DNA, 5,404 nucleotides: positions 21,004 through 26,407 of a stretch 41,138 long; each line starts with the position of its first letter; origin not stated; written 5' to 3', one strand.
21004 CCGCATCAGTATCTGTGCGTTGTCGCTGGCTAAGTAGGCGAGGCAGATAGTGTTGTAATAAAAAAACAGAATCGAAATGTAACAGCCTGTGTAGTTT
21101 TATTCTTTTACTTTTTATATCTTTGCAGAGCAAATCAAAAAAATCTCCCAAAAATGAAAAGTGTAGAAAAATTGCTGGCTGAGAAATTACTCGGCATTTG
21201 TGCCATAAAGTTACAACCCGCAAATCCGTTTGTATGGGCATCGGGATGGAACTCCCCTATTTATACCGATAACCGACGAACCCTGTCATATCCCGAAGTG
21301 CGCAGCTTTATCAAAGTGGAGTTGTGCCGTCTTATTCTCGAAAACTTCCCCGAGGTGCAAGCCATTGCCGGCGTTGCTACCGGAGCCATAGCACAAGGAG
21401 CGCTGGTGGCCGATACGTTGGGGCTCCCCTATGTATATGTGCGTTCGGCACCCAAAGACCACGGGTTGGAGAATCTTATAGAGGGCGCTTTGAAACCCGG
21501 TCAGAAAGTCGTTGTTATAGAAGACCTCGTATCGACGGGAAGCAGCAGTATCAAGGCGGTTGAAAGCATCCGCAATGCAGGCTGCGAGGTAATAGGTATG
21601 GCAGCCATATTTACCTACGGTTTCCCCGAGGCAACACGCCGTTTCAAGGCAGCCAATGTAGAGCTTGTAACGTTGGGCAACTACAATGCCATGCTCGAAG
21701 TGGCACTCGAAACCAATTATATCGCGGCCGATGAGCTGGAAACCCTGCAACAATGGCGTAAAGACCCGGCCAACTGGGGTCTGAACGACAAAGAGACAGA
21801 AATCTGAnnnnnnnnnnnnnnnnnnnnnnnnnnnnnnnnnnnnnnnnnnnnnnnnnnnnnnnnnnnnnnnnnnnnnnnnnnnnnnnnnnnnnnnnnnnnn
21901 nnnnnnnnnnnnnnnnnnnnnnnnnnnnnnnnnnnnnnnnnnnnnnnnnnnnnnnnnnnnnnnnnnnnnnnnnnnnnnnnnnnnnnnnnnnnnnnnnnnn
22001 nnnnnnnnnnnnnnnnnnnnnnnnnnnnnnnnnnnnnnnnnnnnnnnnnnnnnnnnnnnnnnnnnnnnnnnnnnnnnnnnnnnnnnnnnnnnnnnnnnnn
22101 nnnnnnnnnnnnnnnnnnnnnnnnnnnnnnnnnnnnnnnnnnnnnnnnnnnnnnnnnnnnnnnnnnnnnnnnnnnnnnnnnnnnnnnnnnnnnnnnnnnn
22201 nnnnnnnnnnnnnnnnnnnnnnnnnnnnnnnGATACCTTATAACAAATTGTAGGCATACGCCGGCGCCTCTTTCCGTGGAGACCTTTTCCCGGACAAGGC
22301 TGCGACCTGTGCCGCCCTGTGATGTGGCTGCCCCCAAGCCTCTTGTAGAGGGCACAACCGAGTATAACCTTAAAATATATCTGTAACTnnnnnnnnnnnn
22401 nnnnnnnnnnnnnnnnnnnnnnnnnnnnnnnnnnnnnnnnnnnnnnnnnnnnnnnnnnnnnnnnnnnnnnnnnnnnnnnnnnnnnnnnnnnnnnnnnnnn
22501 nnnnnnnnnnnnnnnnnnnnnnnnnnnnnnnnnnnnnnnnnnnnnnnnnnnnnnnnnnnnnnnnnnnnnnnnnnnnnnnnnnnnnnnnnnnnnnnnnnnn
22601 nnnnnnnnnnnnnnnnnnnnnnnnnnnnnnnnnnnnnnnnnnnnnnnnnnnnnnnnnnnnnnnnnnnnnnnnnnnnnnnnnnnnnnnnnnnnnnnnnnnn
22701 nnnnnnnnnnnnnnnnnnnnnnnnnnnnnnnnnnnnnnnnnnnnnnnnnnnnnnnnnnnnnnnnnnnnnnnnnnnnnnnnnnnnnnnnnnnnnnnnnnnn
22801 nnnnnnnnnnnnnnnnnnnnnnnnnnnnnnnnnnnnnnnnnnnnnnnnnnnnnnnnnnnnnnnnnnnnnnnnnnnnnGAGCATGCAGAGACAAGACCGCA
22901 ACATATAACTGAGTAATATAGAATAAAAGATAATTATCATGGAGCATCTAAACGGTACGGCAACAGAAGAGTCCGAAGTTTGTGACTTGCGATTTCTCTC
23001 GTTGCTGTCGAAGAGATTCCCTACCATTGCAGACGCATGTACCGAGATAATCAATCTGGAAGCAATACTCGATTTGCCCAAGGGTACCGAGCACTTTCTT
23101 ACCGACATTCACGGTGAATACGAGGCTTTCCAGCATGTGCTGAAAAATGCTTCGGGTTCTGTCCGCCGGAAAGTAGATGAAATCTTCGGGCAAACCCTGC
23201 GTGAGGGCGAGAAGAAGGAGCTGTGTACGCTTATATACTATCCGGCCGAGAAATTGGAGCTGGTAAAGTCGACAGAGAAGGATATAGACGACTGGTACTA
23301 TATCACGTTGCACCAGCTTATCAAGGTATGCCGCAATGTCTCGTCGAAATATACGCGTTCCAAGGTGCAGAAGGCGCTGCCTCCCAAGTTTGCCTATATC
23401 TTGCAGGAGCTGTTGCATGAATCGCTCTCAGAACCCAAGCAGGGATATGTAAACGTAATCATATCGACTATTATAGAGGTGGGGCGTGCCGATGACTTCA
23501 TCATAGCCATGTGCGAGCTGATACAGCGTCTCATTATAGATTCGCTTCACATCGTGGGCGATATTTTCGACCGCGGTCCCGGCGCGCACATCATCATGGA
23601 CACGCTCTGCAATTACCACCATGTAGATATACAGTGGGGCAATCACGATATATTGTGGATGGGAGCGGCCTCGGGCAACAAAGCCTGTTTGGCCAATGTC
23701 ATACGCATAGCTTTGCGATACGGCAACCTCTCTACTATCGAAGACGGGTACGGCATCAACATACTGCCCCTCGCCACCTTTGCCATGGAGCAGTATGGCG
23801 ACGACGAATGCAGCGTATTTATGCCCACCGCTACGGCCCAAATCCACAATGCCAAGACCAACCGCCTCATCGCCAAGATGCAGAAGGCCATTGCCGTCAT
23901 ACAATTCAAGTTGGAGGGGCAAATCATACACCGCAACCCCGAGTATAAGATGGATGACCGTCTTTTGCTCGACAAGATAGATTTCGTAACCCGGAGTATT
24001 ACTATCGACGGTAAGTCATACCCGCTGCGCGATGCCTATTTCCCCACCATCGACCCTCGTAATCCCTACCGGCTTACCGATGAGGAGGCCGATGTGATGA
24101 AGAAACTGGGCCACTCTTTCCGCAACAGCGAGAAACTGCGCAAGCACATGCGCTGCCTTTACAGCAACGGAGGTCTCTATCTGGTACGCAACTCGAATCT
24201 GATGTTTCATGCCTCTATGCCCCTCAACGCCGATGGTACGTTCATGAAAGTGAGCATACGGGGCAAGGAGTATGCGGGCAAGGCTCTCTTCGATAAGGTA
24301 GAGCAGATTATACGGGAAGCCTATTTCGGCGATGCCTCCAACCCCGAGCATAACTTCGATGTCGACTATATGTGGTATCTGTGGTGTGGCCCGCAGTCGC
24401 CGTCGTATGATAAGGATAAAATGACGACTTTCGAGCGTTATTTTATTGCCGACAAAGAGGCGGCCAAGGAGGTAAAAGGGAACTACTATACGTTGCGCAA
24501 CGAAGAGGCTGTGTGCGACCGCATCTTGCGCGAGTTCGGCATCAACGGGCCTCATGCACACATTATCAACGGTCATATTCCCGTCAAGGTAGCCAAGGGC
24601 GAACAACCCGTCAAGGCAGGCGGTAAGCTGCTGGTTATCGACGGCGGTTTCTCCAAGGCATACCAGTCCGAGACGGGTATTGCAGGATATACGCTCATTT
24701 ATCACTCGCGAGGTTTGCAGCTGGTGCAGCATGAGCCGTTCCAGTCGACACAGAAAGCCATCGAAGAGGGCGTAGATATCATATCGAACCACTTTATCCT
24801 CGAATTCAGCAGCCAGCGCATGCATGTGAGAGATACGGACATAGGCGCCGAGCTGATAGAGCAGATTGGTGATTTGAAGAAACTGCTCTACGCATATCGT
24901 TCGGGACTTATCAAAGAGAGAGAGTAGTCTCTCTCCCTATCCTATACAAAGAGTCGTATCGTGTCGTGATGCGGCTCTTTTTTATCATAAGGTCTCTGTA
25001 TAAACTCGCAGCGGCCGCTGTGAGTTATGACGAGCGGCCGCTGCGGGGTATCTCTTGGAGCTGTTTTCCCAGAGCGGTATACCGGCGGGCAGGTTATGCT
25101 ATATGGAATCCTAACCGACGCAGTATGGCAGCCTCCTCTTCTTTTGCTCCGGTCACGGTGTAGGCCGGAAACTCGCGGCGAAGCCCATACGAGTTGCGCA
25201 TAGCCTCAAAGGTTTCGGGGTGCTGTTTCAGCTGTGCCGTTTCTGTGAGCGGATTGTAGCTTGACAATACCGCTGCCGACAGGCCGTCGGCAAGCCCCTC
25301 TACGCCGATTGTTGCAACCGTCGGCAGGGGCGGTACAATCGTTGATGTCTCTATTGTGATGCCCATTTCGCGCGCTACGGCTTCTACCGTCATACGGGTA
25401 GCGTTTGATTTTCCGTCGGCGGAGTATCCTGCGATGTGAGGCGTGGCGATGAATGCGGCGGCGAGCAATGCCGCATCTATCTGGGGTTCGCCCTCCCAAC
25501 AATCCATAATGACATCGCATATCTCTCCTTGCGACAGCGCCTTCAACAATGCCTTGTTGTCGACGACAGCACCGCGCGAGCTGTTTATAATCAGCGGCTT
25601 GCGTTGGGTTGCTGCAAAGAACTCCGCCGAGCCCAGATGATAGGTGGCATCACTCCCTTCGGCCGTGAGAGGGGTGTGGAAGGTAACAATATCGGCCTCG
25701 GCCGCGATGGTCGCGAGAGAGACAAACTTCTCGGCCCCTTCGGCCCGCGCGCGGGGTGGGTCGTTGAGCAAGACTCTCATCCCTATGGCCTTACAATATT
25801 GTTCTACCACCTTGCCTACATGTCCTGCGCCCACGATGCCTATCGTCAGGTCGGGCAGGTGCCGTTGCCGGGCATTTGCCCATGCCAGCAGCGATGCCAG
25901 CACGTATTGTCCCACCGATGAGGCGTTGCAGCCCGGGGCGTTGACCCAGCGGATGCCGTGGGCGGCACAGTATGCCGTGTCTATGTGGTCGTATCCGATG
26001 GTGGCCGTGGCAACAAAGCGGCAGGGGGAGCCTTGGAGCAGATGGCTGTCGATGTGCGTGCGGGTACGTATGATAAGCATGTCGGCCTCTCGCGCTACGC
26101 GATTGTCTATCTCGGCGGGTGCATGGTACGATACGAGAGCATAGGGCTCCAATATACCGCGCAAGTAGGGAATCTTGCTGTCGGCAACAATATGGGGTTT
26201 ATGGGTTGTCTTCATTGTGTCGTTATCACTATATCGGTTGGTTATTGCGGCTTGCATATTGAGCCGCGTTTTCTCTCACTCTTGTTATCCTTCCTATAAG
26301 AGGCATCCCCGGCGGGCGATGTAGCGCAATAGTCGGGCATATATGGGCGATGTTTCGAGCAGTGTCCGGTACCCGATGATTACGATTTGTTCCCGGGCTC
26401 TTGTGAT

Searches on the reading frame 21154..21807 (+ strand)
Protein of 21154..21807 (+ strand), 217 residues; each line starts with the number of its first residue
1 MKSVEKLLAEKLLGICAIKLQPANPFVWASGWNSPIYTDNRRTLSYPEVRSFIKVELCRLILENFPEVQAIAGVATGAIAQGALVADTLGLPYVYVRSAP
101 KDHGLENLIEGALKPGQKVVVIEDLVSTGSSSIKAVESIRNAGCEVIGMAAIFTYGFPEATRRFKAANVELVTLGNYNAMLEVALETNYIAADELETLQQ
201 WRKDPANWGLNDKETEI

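Call 28: search_protein_families(library=pfam, proteins=[window:21154-21807:+], max_evalue=0.0001)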
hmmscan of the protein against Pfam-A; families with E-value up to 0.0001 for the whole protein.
window:21154-21807:+ (217 aa): 1 family
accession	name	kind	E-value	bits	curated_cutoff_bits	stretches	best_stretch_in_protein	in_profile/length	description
PF00156.33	Pribosyltran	-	6.3e-11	42.3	26.3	1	69-156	31-127/158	Phosphoribosyl transferase domain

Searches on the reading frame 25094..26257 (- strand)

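Call 28: search_protein_families(library=pfam, proteins=[window:25094-26257:-], max_evalue=0.0001)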
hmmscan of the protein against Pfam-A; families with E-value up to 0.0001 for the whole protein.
window:25094-26257:- (387 aa): 3 families
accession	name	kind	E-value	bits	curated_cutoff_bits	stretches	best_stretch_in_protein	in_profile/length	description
PF02826.25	2-Hacid_dh_C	-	5.6e-33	114.2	25.1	1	128-276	28-178/178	D-isomer specific 2-hydroxyacid dehydrogenase, NAD binding domain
PF00389.36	2-Hacid_dh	-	2.2e-17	63.4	24.6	1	53-295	35-121/134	D-isomer specific 2-hydroxyacid dehydrogenase, catalytic domain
PF11890.14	DUF3410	-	2.5e-11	43.7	31.4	1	324-383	19-81/81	Domain of unknown function (DUF3410)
